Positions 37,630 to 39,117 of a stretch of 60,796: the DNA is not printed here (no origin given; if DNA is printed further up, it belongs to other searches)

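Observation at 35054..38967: PhnW-like aminotransferase + LicC/PntC-like cytidylyltransferase + two tandem CDP-alcohol phosphatidyltransferases: candidate pathway installing an aminophosphonate (or amino-alcohol phosphate) head group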

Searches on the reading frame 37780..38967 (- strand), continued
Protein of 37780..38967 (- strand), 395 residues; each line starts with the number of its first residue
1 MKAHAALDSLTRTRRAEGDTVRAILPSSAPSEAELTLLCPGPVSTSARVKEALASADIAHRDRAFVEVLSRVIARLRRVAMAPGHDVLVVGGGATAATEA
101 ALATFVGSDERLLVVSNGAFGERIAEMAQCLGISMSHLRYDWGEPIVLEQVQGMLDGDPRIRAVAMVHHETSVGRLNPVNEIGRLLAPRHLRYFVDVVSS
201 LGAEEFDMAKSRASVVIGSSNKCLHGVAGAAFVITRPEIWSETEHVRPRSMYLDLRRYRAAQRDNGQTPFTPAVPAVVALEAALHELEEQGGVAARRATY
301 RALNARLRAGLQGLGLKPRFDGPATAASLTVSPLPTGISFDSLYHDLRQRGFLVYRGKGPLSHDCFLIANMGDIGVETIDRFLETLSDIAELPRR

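Call 26: find_encoding_contigs(protein=P0115, flank=10000, max_places=2)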
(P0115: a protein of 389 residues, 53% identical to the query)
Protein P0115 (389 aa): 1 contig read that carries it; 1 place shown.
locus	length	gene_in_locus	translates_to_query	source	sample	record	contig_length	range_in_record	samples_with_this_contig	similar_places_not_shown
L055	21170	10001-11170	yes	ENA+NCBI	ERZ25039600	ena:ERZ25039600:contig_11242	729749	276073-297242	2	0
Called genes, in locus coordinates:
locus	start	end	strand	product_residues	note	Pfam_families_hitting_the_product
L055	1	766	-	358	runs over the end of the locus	PF01066:CDP-OH_P_transf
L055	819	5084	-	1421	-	PF01869:BcrAD_BadFG, PF09989:DUF2229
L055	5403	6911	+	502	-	PF02321:OEP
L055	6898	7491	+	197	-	PF05494:MlaC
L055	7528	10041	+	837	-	PF03176:MMPL, PF02355:SecD_SecF_C (weak)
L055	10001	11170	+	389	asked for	PF00266:Aminotran_5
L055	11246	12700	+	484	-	PF01943:Polysacc_synt, PF13440:Polysacc_synt_3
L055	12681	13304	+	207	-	PF01066:CDP-OH_P_transf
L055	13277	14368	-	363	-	PF01232:Mannitol_dh, PF08125:Mannitol_dh_C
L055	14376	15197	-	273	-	PF01128:IspD, PF12804:NTP_transf_3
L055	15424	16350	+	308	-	PF04464:Glyphos_transf (faint)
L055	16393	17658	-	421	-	PF13439:Glyco_transf_4, PF13579:Glyco_trans_4_4, PF20706:GT4-conflict (weak), PF00534:Glycos_transf_1, PF13692:Glyco_trans_1_4, PF13524:Glyco_trans_1_2 (weak)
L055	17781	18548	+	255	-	PF00483:NTP_transferase, PF12804:NTP_transf_3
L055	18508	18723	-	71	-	-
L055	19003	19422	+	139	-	PF04542:Sigma70_r2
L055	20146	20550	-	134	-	PF13470:PIN_3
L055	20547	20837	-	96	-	PF02604:PhdYeFM_antitox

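Call 34: search_solved_structures(query=window:37780-38967:-, max_evalue=1e-35, show_alignments=5)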
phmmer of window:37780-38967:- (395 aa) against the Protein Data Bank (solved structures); distinct sequences matched with E-value up to 1e-35: 6.
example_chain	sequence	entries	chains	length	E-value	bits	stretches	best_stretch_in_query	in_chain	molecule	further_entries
1m32_A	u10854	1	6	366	7.8e-59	203.2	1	36-383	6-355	2-aminoethylphosphonate-pyruvate aminotransferase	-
9kk8_A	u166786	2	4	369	1.4e-50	176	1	34-385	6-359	2-aminoethylphosphonate--pyruvate transaminase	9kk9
9kka_A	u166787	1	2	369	9.8e-50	173.2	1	34-385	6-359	2-aminoethylphosphonate--pyruvate transaminase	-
7e7g_A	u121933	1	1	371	1.5e-47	166.1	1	33-374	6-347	2-aminoethylphosphonate--pyruvate transaminase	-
2dr1_A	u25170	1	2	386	5.3e-40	141.2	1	36-390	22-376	386aa long hypothetical serine aminotransferase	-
6pd1_A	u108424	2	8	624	7.4e-37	130.9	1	36-387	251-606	Nucleotidyl transferase/aminotransferase, class V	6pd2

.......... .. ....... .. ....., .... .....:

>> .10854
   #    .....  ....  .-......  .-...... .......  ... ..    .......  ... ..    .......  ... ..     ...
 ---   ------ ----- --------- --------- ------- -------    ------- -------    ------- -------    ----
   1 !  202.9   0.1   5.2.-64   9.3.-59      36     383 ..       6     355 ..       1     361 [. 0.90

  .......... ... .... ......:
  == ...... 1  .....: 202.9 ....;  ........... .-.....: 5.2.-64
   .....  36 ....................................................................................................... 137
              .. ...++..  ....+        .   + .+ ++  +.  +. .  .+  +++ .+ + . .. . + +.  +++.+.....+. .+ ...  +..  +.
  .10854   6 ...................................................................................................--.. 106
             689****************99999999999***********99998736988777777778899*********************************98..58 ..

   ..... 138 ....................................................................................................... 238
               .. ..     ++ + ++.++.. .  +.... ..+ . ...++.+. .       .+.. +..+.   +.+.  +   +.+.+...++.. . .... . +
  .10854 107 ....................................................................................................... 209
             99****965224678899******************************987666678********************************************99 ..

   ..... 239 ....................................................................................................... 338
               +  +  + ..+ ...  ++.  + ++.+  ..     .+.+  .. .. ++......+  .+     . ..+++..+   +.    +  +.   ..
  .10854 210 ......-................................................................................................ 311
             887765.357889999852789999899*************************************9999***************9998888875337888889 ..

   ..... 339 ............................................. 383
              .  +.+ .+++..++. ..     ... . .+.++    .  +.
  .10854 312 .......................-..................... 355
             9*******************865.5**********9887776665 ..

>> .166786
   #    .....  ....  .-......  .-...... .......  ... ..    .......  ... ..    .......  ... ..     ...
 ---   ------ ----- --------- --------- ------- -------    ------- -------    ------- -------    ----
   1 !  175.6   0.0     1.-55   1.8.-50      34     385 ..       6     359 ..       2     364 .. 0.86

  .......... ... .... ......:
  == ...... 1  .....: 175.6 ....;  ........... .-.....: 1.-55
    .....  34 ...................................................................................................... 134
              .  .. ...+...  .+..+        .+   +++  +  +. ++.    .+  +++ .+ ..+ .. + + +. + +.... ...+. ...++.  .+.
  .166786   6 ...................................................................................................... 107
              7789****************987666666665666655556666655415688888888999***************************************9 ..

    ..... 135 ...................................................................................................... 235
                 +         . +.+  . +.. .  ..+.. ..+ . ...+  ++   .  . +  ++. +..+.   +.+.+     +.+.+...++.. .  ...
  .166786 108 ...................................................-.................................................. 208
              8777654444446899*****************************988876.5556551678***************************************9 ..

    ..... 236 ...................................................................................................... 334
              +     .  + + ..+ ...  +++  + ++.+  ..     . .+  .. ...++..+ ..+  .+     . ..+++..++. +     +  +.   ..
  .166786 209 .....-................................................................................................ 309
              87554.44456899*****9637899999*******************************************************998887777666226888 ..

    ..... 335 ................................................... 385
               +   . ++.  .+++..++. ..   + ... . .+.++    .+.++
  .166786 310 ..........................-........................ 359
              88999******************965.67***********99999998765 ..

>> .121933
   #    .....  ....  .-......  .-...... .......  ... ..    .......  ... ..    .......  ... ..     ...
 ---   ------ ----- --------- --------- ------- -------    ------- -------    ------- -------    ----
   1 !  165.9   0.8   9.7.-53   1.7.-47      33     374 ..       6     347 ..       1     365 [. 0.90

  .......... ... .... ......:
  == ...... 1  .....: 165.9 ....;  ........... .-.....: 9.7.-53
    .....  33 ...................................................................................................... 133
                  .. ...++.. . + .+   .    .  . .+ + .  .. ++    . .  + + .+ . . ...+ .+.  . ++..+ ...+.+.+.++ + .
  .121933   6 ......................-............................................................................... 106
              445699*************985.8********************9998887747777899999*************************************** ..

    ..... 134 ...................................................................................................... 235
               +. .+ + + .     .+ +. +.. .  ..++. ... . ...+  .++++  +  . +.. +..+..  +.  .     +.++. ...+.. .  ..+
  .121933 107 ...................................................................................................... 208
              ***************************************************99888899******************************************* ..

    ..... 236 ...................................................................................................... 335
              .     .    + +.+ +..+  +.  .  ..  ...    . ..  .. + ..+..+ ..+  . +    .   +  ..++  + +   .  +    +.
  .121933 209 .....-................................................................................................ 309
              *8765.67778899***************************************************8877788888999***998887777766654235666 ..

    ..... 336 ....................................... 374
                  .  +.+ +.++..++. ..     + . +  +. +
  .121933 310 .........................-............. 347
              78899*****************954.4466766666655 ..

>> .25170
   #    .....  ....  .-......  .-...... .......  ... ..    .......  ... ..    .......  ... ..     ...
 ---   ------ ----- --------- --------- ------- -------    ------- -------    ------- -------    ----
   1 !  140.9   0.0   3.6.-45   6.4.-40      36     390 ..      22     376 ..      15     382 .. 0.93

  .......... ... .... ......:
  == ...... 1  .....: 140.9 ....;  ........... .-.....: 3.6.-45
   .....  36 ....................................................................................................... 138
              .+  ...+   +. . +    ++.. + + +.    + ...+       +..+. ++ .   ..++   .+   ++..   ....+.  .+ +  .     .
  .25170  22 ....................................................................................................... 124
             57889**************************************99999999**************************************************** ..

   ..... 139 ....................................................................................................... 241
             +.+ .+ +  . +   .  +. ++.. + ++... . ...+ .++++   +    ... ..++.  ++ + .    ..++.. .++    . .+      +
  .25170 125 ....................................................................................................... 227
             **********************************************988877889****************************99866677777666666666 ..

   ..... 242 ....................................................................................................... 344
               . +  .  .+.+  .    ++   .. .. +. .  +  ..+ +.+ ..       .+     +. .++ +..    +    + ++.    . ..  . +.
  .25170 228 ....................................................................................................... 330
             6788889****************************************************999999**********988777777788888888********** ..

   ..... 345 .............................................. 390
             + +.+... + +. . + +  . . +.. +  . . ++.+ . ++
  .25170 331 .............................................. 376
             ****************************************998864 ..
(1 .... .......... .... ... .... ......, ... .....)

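Call 38: find_related_loci(query=A1, collection=genome_contigs, flank=10000)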
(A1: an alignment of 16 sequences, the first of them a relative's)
Query A1 (395 aa) in genome_contigs; peptide patterns used: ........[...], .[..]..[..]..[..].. (x = any residue, [..] = any of these).
599 stretches matched a pattern (row limit reached: there are more); 594 encode a relative of the query (tblastn E <= 1e-3); the best 80 are kept; 80 distinct loci.
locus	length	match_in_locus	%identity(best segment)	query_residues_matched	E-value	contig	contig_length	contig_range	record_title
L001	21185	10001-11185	89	1-395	0e+0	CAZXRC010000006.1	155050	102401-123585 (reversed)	MAG TPA_asm: uncultured Gemmatimonadaceae bacterium isolate SRP237561_co1_380 genome assembly, contig: NODE_108_length_1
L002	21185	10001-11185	88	1-395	0e+0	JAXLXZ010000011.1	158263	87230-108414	MAG: Gemmatimonadales bacterium isolate STL-GEM5 C2.198.fa-11, whole genome shotgun sequence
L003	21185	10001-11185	84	1-395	0e+0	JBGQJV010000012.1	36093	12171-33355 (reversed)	MAG: Gemmatimonadota bacterium isolate OBJ2_061818_070_14 k141_2335443_length_36093_cov_23.2642, whole genome shotgun se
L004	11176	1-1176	86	4-395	0e+0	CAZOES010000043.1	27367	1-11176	MAG TPA_asm: uncultured Gemmatimonadaceae bacterium isolate SRP237561_co1_305 genome assembly, contig: NODE_2651_length_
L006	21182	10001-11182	78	1-393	0e+0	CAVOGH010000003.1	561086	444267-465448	MAG: uncultured Gemmatimonadales bacterium isolate MFD09964.bin.1.312 genome assembly, contig: contig_29292, whole genom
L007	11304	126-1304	79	1-393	0e+0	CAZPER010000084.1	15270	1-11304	MAG TPA_asm: uncultured Gemmatimonadaceae bacterium isolate SRP302447_co1_815 genome assembly, contig: NODE_10307_length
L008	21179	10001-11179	79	1-393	0e+0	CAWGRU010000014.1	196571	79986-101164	MAG: uncultured Gemmatimonadales bacterium isolate MFD05942.bin.1.100 genome assembly, contig: contig_64276, whole genom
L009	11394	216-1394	78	1-393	0e+0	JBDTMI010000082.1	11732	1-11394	MAG: Gemmatimonadales bacterium isolate cluster3_bin.122 NODE_23890_length_11732_cov_68.121350, whole genome shotgun seq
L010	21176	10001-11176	80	1-392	0e+0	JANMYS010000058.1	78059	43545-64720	MAG: Gemmatimonadota bacterium isolate OTE_8_metabat_20 OTE_8_k141_2939395, whole genome shotgun sequence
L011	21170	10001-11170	79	1-390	0e+0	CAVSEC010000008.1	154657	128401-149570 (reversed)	MAG: uncultured Gemmatimonadales bacterium isolate MFD02134.bin.2.180 genome assembly, contig: contig_20737, whole genom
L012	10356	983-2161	77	1-393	0e+0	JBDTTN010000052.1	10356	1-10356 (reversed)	MAG: Gemmatimonadota bacterium isolate cluster3_bin.297 NODE_29417_length_10356_cov_7.854868, whole genome shotgun seque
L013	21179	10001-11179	75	1-393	0e+0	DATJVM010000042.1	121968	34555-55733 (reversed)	MAG TPA_asm: Gemmatimonadales bacterium isolate SMAG_U15073 k141_3171615, whole genome shotgun sequence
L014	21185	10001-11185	77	1-394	0e+0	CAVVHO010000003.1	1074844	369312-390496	MAG: uncultured Gemmatimonadales bacterium isolate MFD02242.bin.1.342 genome assembly, contig: contig_327, whole genome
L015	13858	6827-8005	77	1-393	0e+0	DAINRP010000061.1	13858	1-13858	MAG TPA_asm: Gemmatimonadales bacterium isolate CTOTU26091 NODE_2118_length_13858_cov_6.536405, whole genome shotgun seq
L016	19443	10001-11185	77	1-394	0e+0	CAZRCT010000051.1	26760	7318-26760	MAG TPA_asm: uncultured Gemmatimonadaceae bacterium isolate SRP173033_co1_338 genome assembly, contig: NODE_2823_length_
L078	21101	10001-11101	46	29-394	2e-94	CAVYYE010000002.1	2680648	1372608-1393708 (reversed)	MAG: uncultured delta proteobacterium isolate MFD05684.bin.1.427 genome assembly, contig: contig_22113, whole genome sho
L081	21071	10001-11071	47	36-391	5e-93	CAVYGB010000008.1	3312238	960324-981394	MAG: uncultured delta proteobacterium isolate MFD01275.bin.2.10 genome assembly, contig: contig_5168, whole genome shotg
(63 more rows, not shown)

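Call 41: search_protein_families(library=pfam, proteins=[L078:4850-6187:+, L078:6192-6941:-, L078:6953-7621:-, L078:7702-9006:-, L078:9003-9749:-, L078:11134-12165:+, L078:12162-12836:+, L078:12754-13800:-, L078:13797-16259:-, L078:16378-17466:+], max_evalue=0.001)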
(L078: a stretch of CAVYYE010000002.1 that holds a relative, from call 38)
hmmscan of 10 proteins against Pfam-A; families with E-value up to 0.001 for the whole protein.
L078:4850-6187:+ (445 aa): 1 family
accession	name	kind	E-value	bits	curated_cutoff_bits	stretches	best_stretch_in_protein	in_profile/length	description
PF01066.26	CDP-OH_P_transf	-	1.2e-09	39.2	22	1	239-342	2-94/152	CDP-alcohol phosphatidyltransferase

L078:6192-6941:- (249 aa): 3 families
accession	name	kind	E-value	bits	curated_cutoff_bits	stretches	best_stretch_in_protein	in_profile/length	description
PF12804.13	NTP_transf_3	-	6e-15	56.2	27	1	3-129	1-120/160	MobA-like NTP transferase domain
PF00483.29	NTP_transferase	-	3.4e-10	40.3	21.2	1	3-131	2-135/245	Nucleotidyl transferase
PF01128.25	IspD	-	0.00023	21.4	27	1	1-52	1-49/221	2-C-methyl-D-erythritol 4-phosphate cytidylyltransferase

L078:6953-7621:- (222 aa): 4 families
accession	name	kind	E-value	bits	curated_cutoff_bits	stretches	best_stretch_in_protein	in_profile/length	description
PF13419.12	HAD_2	-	1.5e-13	51.7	23.8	1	11-186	1-177/178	Haloacid dehalogenase-like hydrolase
PF00702.32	Hydrolase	-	9e-13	49.5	26.4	1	9-178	2-188/191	haloacid dehalogenase-like hydrolase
PF12710.13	HAD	-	6e-08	33.8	27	1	11-178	1-189/189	haloacid dehalogenase-like hydrolase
PF13242.12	Hydrolase_like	-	9.4e-05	22.7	22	0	146-211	3-74/75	HAD-hyrolase-like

L078:7702-9006:- (434 aa): 1 family
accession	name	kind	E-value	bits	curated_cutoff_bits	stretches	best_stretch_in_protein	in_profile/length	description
PF01066.26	CDP-OH_P_transf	-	3.1e-10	41.1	22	1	208-302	3-92/152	CDP-alcohol phosphatidyltransferase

L078:9003-9749:- (248 aa): 3 families
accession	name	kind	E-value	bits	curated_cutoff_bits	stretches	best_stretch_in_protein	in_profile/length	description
PF12804.13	NTP_transf_3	-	2.4e-13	51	27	1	3-131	1-123/160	MobA-like NTP transferase domain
PF00483.29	NTP_transferase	-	1e-08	35.5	21.2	1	2-69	1-68/245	Nucleotidyl transferase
PF01128.25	IspD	-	0.00083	19.6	27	0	2-64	2-61/221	2-C-methyl-D-erythritol 4-phosphate cytidylyltransferase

L078:11134-12165:+ (343 aa): 2 families
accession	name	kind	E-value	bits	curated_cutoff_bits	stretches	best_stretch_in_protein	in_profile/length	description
PF00535.33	Glycos_transf_2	-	4.5e-18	66.2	23.3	1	10-138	1-128/168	Glycosyl transferase family 2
PF13641.12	Glyco_tranf_2_3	-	6.4e-11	43.2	27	1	7-201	1-186/230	Glycosyltransferase like family 2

L078:12162-12836:+ (224 aa): 4 families
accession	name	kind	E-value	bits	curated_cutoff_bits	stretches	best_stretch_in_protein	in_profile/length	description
PF13489.12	Methyltransf_23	-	6.4e-11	42.7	27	1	42-148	21-134/164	Methyltransferase domain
PF08241.18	Methyltransf_11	-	4.6e-05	24.4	21.2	1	48-123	1-84/95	Methyltransferase domain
PF08242.18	Methyltransf_12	-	0.00044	21.3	30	0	65-128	25-94/98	Methyltransferase domain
PF13649.12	Methyltransf_25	-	0.00064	20.8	27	0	47-128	1-95/97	Methyltransferase domain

L078:12754-13800:- (348 aa): 1 family
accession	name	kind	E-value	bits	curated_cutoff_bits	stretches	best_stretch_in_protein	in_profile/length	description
PF01066.26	CDP-OH_P_transf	-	3.9e-10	40.8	22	1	129-258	3-119/152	CDP-alcohol phosphatidyltransferase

L078:13797-16259:- (820 aa): 1 family
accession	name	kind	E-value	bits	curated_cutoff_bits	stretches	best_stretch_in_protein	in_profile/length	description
PF03176.21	MMPL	-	4e-28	98.8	20.5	1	181-408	75-305/333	MMPL family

L078:16378-17466:+ (362 aa): 1 family
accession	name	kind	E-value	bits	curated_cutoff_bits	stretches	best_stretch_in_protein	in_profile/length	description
PF00266.25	Aminotran_5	-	1.9e-24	86.8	21.5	1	29-304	35-317/371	Aminotransferase class-V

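Call 45: search_protein_families(library=pfam, proteins=[L081:5247-6224:+, L081:6234-7709:+, L081:7767-8519:-, L081:9125-11125:+, L081:11125-12156:+, L081:12186-13538:-, L081:14214-15431:+, L081:15459-15893:+, L081:16329-16994:+, L081:16984-18975:+], max_evalue=0.001)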
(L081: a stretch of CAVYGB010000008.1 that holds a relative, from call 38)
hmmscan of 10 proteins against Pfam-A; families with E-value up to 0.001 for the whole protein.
L081:5247-6224:+ (325 aa): 0 families

L081:6234-7709:+ (491 aa): 6 families
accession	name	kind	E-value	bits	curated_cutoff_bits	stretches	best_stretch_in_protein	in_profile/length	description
PF01406.26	tRNA-synt_1e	-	5.4e-124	413.9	27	1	18-308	2-292/301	tRNA synthetases class I (C) catalytic domain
PF09334.17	tRNA-synt_1g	-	1e-15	57.9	20.1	2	39-148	14-124/391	tRNA synthetases class I (M)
PF09190.17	DALR_2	-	2.8e-12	47.4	22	1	359-421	1-57/57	DALR domain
PF00133.28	tRNA-synt_1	-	3e-09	36.6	22.7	1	223-302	329-408/414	tRNA synthetases class I (I, L, M and V)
PF23493.1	CysS_C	-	5.6e-06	26.8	23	1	443-489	5-51/51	Cysteinyl-tRNA ligase anticodon binding domain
PF01921.24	tRNA-synt_1f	-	1.3e-05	24.7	27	0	266-302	279-315/360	tRNA synthetases class I (K)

L081:7767-8519:- (250 aa): 0 families

L081:9125-11125:+ (666 aa): 2 families
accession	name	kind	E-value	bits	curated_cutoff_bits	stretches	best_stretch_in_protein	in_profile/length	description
PF00266.25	Aminotran_5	-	1.8e-20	73.7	21.5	1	308-592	27-316/371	Aminotransferase class-V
PF12804.13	NTP_transf_3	-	1.4e-05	25.8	27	1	11-133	1-110/160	MobA-like NTP transferase domain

L081:11125-12156:+ (343 aa): 3 families
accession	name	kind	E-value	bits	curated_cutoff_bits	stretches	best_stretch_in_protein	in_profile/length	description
PF00107.32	ADH_zinc_N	-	1.2e-32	113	31.8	1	178-303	1-126/129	Zinc-binding dehydrogenase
PF08240.17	ADH_N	-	1.1e-26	93.6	23.5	1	26-136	1-103/104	Alcohol dehydrogenase GroES-like domain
PF13602.12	ADH_zinc_N_2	-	9e-23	82.1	27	1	210-340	1-134/134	Zinc-binding dehydrogenase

L081:12186-13538:- (450 aa): 2 families
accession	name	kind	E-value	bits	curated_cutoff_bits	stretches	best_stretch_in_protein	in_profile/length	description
PF13385.13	Laminin_G_3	-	6.4e-27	95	27.6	1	296-443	7-151/151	Concanavalin A-like lectin/glucanases superfamily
PF02210.31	Laminin_G_2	-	0.00086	20.2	22.9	0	363-432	47-123/126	Laminin G domain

L081:14214-15431:+ (405 aa): 2 families
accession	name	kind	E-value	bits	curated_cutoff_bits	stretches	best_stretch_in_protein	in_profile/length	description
PF00266.25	Aminotran_5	-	1.1e-86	291.5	21.5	1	7-370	1-371/371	Aminotransferase class-V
PF01212.27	Beta_elim_lyase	-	0.00011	22.1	27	1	47-207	30-200/288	Beta-eliminating lyase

L081:15459-15893:+ (144 aa): 1 family
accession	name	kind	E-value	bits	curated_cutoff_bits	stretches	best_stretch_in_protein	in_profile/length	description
PF01592.21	NifU_N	-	6.6e-54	181.9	22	1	2-126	1-125/127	NifU-like N terminal domain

L081:16329-16994:+ (221 aa): 2 families
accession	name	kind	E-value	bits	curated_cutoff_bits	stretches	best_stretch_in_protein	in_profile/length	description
PF07743.18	HSCB_C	-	8.7e-12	45.7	22.1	1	128-203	2-73/74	HSCB C-terminal oligomerisation domain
PF00226.36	DnaJ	-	2.2e-08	34.5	27.8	1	30-98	1-62/63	DnaJ domain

L081:16984-18975:+ (663 aa): 2 families
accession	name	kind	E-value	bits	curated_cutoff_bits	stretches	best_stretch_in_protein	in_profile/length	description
PF00012.26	HSP70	-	1.7e-179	598.3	20.6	1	28-620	1-598/599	Hsp70 protein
PF06723.19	MreB_Mbl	-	7.4e-15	55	27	1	137-262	68-188/327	MreB/Mbl protein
